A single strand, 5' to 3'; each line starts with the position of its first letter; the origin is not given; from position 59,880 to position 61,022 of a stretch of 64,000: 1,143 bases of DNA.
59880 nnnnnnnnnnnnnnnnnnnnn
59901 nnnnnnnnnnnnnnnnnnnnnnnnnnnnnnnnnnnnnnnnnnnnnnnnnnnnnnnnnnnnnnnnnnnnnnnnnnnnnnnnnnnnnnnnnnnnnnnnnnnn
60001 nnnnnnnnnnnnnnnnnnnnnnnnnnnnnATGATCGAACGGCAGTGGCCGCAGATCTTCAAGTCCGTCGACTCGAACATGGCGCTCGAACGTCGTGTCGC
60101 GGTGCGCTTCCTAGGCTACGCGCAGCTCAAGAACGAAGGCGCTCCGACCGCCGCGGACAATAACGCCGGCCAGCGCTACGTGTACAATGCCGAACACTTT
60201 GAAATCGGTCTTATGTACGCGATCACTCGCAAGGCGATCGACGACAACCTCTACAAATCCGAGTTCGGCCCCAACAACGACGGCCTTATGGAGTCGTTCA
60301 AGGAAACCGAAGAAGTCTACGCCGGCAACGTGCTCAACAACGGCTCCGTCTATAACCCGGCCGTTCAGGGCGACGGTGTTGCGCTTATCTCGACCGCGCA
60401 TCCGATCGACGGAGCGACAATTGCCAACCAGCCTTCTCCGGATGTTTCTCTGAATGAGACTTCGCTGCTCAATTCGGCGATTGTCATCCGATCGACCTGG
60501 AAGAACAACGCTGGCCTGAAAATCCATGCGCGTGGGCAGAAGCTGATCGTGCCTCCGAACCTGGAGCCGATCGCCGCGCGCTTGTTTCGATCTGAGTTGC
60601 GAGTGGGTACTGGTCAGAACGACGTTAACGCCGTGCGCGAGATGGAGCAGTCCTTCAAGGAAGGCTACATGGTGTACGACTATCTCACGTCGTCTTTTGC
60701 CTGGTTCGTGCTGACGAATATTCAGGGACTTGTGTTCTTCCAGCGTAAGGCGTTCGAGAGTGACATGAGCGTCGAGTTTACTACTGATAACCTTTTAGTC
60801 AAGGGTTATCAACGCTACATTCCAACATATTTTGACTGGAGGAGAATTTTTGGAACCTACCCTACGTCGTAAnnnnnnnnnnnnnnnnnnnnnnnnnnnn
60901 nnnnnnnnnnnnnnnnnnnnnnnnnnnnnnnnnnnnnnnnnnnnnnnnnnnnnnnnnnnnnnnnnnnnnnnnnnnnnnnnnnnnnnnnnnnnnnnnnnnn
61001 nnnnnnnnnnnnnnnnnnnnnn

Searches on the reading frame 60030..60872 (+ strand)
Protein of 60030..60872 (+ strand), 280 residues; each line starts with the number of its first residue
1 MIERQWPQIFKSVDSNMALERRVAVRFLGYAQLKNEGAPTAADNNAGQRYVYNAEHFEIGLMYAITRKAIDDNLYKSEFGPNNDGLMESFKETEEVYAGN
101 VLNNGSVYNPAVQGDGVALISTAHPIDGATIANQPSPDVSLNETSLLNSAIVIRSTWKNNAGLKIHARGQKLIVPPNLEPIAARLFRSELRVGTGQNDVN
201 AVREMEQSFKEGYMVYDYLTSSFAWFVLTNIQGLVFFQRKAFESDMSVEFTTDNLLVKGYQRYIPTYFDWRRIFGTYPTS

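Call 88: search_protein_families(library=pfam, proteins=[window:60030-60872:+], max_evalue=0.001)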
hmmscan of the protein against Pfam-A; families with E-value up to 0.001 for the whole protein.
window:60030-60872:+ (280 aa): 1 family
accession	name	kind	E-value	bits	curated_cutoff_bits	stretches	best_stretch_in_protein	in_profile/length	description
PF10124.15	Mu-like_gpT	-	0.00063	19.6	20.1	0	142-201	221-279/289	Mu-like prophage major head subunit gpT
